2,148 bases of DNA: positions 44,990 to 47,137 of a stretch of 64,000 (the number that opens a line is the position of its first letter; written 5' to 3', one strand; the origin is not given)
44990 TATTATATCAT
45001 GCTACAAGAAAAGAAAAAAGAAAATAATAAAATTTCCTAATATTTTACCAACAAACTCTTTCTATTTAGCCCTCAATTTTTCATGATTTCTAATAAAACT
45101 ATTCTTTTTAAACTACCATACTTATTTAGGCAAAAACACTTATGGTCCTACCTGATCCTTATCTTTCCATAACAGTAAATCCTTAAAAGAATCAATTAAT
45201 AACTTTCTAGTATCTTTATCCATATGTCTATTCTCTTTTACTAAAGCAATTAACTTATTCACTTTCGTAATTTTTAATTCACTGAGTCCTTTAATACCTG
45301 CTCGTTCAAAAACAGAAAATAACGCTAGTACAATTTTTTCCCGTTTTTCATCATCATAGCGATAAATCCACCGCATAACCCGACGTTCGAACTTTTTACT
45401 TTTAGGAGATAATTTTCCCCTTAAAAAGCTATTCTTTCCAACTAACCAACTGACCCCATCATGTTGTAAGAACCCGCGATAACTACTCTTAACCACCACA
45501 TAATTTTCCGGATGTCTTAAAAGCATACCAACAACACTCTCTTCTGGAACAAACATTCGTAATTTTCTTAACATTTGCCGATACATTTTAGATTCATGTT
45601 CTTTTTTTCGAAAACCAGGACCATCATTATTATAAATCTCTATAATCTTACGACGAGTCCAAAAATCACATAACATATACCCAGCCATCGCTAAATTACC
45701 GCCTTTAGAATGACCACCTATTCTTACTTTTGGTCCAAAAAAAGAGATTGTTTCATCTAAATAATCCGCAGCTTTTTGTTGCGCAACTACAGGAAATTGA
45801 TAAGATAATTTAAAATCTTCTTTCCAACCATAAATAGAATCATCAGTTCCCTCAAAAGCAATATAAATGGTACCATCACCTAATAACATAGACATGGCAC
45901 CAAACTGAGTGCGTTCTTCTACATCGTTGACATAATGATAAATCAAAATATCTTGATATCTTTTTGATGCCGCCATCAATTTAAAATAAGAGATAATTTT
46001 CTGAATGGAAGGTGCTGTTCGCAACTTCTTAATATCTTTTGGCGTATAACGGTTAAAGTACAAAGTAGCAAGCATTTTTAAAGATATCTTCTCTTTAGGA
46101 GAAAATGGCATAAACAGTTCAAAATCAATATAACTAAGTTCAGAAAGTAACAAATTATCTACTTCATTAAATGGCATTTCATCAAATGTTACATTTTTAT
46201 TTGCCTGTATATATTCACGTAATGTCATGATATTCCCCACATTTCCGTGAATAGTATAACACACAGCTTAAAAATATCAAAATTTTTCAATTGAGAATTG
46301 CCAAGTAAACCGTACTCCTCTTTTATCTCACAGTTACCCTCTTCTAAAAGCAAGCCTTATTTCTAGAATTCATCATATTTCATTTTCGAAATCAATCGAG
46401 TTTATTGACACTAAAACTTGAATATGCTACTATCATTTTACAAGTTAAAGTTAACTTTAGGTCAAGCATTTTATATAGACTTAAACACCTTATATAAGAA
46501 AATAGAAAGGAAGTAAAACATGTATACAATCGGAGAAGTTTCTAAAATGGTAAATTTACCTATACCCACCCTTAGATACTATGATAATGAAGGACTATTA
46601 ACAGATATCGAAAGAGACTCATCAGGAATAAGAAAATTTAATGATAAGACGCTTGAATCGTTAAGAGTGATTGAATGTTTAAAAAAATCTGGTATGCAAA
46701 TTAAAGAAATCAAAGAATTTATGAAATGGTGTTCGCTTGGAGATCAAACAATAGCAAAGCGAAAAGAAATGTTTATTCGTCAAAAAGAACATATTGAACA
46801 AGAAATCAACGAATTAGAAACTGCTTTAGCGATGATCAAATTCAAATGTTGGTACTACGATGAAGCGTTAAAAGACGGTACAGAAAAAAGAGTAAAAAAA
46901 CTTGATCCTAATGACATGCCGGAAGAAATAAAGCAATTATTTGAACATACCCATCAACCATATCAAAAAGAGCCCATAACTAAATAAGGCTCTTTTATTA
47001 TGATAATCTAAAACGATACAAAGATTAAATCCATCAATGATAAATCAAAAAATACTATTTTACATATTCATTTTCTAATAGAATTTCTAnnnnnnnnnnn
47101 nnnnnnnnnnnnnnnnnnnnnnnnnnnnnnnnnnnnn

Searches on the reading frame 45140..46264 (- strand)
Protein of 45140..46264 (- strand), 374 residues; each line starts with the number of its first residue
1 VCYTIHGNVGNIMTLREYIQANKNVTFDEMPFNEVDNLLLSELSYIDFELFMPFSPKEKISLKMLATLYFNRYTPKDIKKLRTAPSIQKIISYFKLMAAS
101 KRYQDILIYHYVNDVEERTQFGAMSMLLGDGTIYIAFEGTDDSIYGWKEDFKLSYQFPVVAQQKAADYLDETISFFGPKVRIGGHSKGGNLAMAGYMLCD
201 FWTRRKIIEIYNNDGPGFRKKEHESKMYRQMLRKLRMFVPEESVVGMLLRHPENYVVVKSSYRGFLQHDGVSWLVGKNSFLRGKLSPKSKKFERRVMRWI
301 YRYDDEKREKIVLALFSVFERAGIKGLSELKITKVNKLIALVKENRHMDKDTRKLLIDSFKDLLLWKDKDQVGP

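Call 3: search_protein_families(library=pfam, proteins=[window:45140-46264:-], max_evalue=0.01)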
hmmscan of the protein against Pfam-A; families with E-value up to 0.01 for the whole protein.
window:45140-46264:- (374 aa): 1 family
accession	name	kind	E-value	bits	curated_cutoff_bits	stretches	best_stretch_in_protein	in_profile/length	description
PF11187.14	Mbeg1-like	-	2.3e-69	233.7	21.1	1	97-316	1-223/224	Mbeg1-like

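Call 4: search_protein_families(library=ncbifam, proteins=[window:45140-46264:-], max_evalue=0.01)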
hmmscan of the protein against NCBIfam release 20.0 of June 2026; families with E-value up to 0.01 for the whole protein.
window:45140-46264:- (374 aa): 1 family
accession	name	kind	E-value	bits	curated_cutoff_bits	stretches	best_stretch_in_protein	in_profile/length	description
NF047388.1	SA1320_fam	subfamily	0.0047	15.4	230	1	132-193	2-66/644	SA1320 family protein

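Call 53: search_protein_families(library=padloc, proteins=[window:45140-46264:-], max_evalue=0.001)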
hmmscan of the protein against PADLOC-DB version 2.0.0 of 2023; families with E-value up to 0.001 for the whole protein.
window:45140-46264:- (374 aa): 0 families

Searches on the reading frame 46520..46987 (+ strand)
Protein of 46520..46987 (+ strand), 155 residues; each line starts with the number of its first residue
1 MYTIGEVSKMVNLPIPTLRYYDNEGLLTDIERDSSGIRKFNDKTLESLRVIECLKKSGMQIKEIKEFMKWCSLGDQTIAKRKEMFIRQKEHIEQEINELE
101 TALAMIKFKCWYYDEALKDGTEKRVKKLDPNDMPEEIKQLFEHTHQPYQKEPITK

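Call 3: search_protein_families(library=pfam, proteins=[window:46520-46987:+], max_evalue=0.01)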
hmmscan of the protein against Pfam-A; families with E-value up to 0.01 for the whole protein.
window:46520-46987:+ (155 aa): 3 families
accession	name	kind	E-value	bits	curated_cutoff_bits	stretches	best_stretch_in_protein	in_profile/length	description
PF13411.12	MerR_1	-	3.8e-18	65.8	21.6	1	2-69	1-67/69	MerR HTH family regulatory protein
PF00376.29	MerR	-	4.1e-12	46.2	28.2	1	3-40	1-38/38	MerR family regulatory protein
PF09278.17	MerR-DNA-bind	-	7.1e-07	30.2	25.4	1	45-105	1-61/65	MerR, DNA binding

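Call 4: search_protein_families(library=ncbifam, proteins=[window:46520-46987:+], max_evalue=0.01)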
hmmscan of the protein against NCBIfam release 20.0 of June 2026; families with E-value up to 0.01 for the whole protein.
window:46520-46987:+ (155 aa): 17 families
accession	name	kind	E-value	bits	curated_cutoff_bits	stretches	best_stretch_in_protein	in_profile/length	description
NF041849.1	trans_regNmlR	equivalog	3e-23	82.1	175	1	4-116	3-115/117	stress response transcriptional regulator NmlR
NF007069.0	PRK09514.1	equivalog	5e-15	55.7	143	1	1-102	1-103/141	Zn(2+)-responsive transcriptional regulator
TIGR02043.1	ZntR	equivalog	1e-14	54.8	167.95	1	1-101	1-102/131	Zn(2+)-responsive transcriptional regulator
TIGR02044.1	CueR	equivalog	3e-13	49.9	147.4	1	4-101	3-100/127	Cu(I)-responsive transcriptional regulator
TIGR02051.1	MerR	equivalog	2.8e-12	47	150.85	1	3-106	1-105/124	mercury resistance transcriptional regulator MerR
TIGR02047.1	CadR-PbrR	equivalog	1.1e-11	44.9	151.45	1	3-101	2-100/127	Cd(II)/Pb(II)-responsive transcriptional regulator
NF053782.1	ChlnTransRegdde3219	equivalog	4e-11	42.9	450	1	2-106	7-109/278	choline utilization transcriptional activator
NF047375.1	HeatShock_HspR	equivalog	3.9e-08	33.2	105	1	1-71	3-73/92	heat shock protein transcriptional repressor HspR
NF007590.0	PRK10227.1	equivalog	3.7e-07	30.3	244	1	4-101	3-100/135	Cu(I)-responsive transcriptional regulator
TIGR01950.1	SoxR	equivalog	2.4e-06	27.4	116.9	1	3-99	3-99/142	redox-sensitive transcriptional activator SoxR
NF010315.0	PRK13752.1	subfamily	4.7e-06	26.7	261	1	3-77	9-80/144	mercury resistance transcriptional regulator MerR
NF053740.1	TransRegTnrAGPos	equivalog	9.8e-06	25.7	140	1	3-85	14-96/108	hypothetical protein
NF047377.1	heat_HspR_dupli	exception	2.7e-05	23.8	300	1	2-105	6-109/214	heat shock protein transcriptional repressor HspR, fused homodimer type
NF011617.0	PRK15043.1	equivalog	4e-05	23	417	1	1-69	3-71/243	HTH-type transcriptional regulator MlrA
NF050798.1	TF_FtsR_Actino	equivalog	0.00011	22.4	150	1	13-87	17-88/223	transcriptional regulator FtsR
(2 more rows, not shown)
